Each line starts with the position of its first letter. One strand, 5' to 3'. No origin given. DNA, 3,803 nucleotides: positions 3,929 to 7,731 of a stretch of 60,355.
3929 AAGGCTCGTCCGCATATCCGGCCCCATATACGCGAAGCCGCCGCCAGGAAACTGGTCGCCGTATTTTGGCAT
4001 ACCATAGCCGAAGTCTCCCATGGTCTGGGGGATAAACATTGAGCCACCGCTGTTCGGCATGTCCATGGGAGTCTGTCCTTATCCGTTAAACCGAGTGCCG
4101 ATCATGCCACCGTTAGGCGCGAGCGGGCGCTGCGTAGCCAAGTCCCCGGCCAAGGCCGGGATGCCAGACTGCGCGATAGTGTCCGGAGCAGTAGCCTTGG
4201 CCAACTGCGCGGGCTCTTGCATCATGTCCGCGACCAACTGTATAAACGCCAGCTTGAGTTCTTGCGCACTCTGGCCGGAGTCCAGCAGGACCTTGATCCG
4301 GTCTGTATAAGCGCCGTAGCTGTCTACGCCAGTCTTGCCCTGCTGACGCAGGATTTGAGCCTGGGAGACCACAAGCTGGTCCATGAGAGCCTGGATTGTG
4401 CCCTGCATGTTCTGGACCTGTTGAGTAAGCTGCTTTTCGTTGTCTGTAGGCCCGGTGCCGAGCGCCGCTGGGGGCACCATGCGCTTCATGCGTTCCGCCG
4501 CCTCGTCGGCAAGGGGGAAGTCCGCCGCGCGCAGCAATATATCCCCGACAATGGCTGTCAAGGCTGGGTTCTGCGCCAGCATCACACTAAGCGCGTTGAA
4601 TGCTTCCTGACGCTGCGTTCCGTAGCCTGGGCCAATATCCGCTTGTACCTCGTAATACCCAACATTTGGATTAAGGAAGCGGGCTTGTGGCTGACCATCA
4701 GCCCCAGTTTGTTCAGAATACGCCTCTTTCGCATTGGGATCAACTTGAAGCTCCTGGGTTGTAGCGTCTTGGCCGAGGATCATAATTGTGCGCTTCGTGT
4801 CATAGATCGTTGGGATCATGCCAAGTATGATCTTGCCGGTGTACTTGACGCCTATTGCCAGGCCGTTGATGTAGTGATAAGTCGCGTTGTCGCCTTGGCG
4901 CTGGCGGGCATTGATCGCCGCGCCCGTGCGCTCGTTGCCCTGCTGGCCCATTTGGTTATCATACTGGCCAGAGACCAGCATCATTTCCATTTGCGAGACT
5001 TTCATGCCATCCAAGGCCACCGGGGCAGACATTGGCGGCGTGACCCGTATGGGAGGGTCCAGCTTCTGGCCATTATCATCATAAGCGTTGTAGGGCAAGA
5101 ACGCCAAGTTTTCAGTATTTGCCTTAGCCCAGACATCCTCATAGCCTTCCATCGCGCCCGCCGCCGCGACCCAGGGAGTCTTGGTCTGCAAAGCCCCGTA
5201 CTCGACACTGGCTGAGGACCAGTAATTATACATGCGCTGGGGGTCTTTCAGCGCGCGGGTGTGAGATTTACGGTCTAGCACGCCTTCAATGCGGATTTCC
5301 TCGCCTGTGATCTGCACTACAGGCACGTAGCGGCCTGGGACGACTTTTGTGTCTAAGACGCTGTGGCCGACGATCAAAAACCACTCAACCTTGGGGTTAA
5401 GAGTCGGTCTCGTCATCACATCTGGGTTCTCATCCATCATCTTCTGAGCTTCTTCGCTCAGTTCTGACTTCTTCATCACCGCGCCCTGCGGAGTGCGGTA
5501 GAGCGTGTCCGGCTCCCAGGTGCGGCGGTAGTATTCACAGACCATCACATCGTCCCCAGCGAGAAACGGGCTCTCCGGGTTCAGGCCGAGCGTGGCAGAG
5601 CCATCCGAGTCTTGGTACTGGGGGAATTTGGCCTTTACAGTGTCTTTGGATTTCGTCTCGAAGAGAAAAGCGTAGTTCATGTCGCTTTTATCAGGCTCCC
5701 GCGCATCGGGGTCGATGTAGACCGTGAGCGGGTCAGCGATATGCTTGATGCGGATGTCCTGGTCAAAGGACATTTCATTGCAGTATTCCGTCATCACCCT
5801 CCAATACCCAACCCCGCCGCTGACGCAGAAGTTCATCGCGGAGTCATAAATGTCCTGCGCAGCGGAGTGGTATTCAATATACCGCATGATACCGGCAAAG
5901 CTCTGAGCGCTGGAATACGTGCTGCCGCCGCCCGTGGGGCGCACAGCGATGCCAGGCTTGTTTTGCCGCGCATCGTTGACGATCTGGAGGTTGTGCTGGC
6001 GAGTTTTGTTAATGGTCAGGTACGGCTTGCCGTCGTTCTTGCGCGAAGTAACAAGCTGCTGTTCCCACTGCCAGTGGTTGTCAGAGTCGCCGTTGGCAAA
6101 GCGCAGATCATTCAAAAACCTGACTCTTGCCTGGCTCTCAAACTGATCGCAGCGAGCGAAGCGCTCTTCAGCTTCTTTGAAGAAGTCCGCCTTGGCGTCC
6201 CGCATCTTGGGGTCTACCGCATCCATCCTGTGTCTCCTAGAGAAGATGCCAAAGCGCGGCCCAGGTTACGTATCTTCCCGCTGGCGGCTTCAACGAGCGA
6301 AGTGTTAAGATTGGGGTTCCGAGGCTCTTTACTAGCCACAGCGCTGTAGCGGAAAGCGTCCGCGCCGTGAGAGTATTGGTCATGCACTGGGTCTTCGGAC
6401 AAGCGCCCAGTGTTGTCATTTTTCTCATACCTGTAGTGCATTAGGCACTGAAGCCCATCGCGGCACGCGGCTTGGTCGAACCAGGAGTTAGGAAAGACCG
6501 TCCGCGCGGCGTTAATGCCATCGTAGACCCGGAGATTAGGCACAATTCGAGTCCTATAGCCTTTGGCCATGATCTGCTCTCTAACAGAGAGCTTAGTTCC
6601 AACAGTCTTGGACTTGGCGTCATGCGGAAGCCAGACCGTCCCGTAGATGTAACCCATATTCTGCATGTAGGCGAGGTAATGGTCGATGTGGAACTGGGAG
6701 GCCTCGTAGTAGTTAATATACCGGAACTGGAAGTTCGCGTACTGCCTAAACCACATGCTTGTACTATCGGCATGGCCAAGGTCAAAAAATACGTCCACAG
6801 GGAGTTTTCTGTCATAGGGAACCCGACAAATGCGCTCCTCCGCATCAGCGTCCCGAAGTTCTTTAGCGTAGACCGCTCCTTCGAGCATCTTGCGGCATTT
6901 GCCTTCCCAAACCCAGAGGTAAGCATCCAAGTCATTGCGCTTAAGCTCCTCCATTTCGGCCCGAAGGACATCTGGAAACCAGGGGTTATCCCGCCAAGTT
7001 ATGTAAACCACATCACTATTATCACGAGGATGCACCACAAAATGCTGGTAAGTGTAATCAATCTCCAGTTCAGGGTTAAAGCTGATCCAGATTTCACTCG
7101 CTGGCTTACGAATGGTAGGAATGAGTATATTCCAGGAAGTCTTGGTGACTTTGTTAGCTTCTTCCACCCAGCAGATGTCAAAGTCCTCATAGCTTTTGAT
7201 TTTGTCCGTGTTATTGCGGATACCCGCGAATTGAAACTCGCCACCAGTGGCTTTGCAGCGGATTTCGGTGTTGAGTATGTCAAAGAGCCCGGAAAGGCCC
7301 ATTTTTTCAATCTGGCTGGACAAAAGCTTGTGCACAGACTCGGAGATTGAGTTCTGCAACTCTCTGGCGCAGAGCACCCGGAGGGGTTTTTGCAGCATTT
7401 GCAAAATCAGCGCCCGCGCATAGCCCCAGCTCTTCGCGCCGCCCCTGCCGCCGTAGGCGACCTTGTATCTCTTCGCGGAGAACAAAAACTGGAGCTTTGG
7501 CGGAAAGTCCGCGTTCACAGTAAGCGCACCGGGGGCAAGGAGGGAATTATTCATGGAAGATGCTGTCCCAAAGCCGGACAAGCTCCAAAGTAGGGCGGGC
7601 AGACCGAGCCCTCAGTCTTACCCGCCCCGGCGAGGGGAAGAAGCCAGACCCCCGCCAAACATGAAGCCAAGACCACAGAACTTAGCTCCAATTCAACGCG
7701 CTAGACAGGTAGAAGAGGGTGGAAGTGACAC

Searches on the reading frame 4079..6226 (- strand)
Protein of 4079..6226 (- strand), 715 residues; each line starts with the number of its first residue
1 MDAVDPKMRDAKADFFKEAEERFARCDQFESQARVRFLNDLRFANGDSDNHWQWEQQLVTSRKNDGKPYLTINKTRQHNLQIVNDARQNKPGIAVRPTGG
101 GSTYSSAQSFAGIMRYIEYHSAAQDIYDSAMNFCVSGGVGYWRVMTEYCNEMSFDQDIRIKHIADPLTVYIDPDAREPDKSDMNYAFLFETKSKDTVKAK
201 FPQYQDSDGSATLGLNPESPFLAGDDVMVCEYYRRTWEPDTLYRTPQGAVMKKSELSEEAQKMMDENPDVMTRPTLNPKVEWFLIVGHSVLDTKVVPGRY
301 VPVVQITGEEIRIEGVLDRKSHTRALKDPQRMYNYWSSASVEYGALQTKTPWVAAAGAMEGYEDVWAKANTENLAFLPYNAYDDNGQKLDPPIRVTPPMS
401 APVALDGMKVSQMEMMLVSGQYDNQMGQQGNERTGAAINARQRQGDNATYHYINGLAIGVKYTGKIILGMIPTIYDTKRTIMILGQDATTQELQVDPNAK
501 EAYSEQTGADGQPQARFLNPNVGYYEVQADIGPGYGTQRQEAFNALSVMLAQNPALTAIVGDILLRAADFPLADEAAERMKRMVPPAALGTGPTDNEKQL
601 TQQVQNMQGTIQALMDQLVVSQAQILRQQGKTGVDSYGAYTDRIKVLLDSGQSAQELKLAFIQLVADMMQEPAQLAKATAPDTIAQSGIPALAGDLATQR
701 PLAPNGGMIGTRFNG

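Call 3: search_protein_families(library=pfam, proteins=[window:4079-6226:-], max_evalue=1)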
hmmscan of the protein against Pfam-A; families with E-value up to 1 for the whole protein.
window:4079-6226:- (715 aa): 1 family
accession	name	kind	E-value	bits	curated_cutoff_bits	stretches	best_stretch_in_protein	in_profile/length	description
PF16510.12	P22_portal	-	4.6e-149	498.1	26.1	1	21-629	2-588/594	Phage P22-like portal protein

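Call 4: search_protein_families(library=phrogs, proteins=[window:4079-6226:-], max_evalue=0.01)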
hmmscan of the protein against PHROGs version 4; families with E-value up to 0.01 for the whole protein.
window:4079-6226:- (715 aa): 2 families
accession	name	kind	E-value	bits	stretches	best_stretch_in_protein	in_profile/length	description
phrog_156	-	head and packaging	4.1e-104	350.4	1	8-677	4-663/681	portal protein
phrog_14911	-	unknown function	1.7e-23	84.3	1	32-405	23-401/404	-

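Call 12: search_dna_similar(query=window:4079-6226:-, collection=phages, mode=protein, max_rows=15)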
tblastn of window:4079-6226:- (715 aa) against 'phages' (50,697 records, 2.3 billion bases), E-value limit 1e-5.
Records with a match: 237; places in all: 238; records where one place covers at least 80% of the query: 59.
Best place of each record, by identity: <60% 237.
By first word of the organism name: Salmonella 95; Escherichia 28; Vibrio 23; Enterobacteria 16; Bacteriophage 15; Caudoviricetes 8; Ralstonia 5; Erwinia 5; Pseudomonas 3; Shewanella 3; and 20 more.
By host as written in the record: - 33; Salmonella enterica subsp. enterica serovar Typhimurium 21; Salmonella sp. 17; Escherichia coli 15; Vibrio crassostreae 12; Salmonella enterica 11; Candidatus Hamiltonella defensa 5; Escherichia coli K-12 MG1655 5; and 84 more.
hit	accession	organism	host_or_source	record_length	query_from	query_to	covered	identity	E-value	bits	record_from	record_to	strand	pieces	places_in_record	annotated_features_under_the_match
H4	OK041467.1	Pseudomonas phage PAE2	Pseudomonas aeruginosa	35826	4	686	96%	41.9%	1e-170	548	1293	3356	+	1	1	putative portal protein | putative terminase large subunit protein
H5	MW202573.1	Caudoviricetes sp.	Manatee Spring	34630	1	684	96%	32.7%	1e-107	366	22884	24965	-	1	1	phage P22 like portal protein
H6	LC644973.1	Acetobacter phage phiAX1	Acetobacter sp. ATCC 21760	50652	13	581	80%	38.9%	5e-126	419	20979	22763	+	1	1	phage portal protein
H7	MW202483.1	Caudoviricetes sp.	Manatee Spring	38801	7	669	93%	32.9%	3e-104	356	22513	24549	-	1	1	phage P22 like portal protein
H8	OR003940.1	Phage DSL-LC05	Gammaproteobacteria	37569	14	669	92%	32.9%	2e-109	371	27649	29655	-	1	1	portal protein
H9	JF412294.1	EBPR podovirus 1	-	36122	11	678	93%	31.5%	4e-88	308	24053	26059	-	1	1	gp37: portal protein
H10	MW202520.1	Caudoviricetes sp.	Manatee Spring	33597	1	680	95%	30.4%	5e-84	296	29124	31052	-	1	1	phage P22 like portal protein | terminase large subunit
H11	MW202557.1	Caudoviricetes sp.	Manatee Spring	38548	30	706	95%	30.3%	7e-94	325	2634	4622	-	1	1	phage P22 like portal protein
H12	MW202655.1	Bacteriophage sp.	Manatee Spring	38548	30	706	95%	30.3%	7e-94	325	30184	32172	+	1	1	phage P22 like portal protein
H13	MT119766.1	Xanthomonas phage PBR31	Xanthomonas campestris pv. campestris ...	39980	10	589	81%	35.0%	5e-104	355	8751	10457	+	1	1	portal protein | putative terminase protein large subunit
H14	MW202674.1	Caudoviricetes sp.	Manatee Spring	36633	8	589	81%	34.2%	3e-96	332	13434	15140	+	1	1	phage P22 like portal protein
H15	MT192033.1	Chlorobiaceae phage CV-1-33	Chlorobiaceae bacterium strain GSB-B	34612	15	647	89%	31.1%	1e-75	272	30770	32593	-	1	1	hypothetical protein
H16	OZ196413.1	Vibrio phage D478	Seawater and oysters mix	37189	39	658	87%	31.1%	6e-81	288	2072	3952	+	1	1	portal protein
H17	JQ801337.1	Vibrio phage VvAW1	Vibrio vulnificus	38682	40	589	77%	34.8%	5e-84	296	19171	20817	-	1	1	hypothetical protein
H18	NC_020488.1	Vibrio phage VvAW1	Vibrio vulnificus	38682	40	589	77%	34.8%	5e-84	296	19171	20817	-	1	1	portal protein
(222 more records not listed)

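Call 83: get_annotated_region(hit=H4, flank=6000)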
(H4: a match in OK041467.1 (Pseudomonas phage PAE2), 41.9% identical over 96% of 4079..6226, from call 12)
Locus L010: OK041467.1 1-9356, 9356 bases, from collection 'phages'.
description: Pseudomonas phage PAE2, complete genome.
organism: Pseudomonas phage PAE2 (NCBI taxid 2884453)
taxonomy: Viruses; Duplodnaviria; Heunggongvirae; Uroviricota; Caudoviricetes
host: Pseudomonas aeruginosa; source: -; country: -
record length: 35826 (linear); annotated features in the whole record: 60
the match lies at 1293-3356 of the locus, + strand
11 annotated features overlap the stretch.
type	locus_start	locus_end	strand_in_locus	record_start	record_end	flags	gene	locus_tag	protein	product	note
CDS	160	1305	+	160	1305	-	-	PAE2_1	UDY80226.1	putative terminase large subunit protein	pfam04466,Phage terminase large subunit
CDS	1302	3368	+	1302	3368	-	-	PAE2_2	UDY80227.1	putative portal protein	pfam16510,Phage P22-like portal protein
CDS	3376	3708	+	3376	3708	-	-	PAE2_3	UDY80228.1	hypothetical protein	-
CDS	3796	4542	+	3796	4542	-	-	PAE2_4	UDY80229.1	hypothetical protein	-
CDS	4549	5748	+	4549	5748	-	-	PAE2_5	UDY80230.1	putative coat protein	pfam11651,P22 coat protein - gene protein 5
CDS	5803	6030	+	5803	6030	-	-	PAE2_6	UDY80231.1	hypothetical protein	-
CDS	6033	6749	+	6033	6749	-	-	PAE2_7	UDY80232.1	putative tail accessory factor protein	pfam11650,P22 tail accessory factor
CDS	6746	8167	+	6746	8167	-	-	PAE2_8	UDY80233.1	hypothetical protein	-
CDS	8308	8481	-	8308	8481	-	-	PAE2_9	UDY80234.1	hypothetical protein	-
CDS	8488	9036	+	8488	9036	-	-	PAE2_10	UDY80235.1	hypothetical protein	-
CDS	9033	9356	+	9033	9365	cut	-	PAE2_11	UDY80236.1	hypothetical protein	-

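Call 84: get_annotated_region(hit=H6, flank=6000)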
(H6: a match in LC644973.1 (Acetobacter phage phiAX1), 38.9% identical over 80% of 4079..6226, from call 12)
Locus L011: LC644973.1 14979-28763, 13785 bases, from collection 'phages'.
description: Acetobacter phage phiAX1 DNA, complete genome.
organism: Acetobacter phage phiAX1 (NCBI taxid 2860314)
taxonomy: Viruses; Duplodnaviria; Heunggongvirae; Uroviricota; Caudoviricetes
host: Acetobacter sp. ATCC 21760; source: -; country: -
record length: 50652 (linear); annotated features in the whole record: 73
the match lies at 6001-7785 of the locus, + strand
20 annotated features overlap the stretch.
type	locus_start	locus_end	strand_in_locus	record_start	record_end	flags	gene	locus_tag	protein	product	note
CDS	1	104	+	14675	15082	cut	-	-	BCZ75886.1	hypothetical protein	PhiAX1_260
CDS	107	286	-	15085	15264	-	-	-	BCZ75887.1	hypothetical protein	PhiAX1_270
CDS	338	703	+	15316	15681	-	-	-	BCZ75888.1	hypothetical protein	PhiAX1_280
CDS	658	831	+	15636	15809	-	-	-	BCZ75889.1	hypothetical protein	PhiAX1_290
CDS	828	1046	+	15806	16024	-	-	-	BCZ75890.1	XRE family transcriptional regulator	PhiAX1_300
CDS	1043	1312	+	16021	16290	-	-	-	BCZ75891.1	UPF0335 protein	PhiAX1_310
CDS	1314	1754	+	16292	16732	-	-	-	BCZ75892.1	hypothetical protein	PhiAX1_320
CDS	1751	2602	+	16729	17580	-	-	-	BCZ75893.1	hypothetical protein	PhiAX1_330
CDS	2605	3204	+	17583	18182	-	-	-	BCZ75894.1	hypothetical protein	PhiAX1_340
CDS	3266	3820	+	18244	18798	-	-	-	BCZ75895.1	hypothetical protein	PhiAX1_350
CDS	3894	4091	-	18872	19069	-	-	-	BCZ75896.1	hypothetical protein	PhiAX1_360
CDS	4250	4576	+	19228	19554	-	-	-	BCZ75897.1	hypothetical protein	PhiAX1_370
CDS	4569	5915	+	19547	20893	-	-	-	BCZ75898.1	hypothetical protein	PhiAX1_380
CDS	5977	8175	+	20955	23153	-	-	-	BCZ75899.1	phage portal protein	PhiAX1_390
CDS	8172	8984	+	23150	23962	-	-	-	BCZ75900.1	hypothetical protein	PhiAX1_400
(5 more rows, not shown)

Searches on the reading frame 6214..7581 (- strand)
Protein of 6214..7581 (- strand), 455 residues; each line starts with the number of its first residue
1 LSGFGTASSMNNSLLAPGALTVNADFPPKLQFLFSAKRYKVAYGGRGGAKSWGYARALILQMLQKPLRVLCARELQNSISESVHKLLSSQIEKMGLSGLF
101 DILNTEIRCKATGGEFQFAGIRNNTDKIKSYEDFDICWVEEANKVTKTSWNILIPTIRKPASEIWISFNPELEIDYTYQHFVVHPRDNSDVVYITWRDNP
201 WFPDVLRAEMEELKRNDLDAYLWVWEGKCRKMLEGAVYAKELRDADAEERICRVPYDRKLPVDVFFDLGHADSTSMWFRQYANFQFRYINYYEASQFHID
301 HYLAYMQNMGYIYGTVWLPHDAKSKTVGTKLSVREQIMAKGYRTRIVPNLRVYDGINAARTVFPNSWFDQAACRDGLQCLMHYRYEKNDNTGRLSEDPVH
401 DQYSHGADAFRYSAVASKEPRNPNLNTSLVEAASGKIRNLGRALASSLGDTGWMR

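Call 3: search_protein_families(library=pfam, proteins=[window:6214-7581:-], max_evalue=1)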
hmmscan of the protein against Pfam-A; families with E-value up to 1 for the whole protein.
window:6214-7581:- (455 aa): 1 family
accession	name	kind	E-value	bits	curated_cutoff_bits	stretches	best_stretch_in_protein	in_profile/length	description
PF04466.19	Terminase_3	-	1.2e-44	152.7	23.2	1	37-228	2-201/201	Phage terminase large subunit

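Call 4: search_protein_families(library=phrogs, proteins=[window:6214-7581:-], max_evalue=0.01)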
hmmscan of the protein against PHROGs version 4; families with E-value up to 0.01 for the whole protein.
window:6214-7581:- (455 aa): 6 families
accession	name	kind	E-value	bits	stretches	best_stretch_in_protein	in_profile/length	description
phrog_3717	-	head and packaging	1.5e-68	232.2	1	22-246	7-240/277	terminase large subunit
phrog_2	-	head and packaging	3.8e-43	149.3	1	26-424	267-600/807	terminase large subunit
phrog_2472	-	unknown function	3.3e-38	132.8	1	228-423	110-314/324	-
phrog_8711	-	head and packaging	1.7e-06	29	1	25-100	12-89/89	terminase large subunit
phrog_6672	-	head and packaging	2.7e-05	24.7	1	352-417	68-128/145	terminase large subunit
phrog_979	-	head and packaging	0.00099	18.9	1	26-171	155-305/642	terminase large subunit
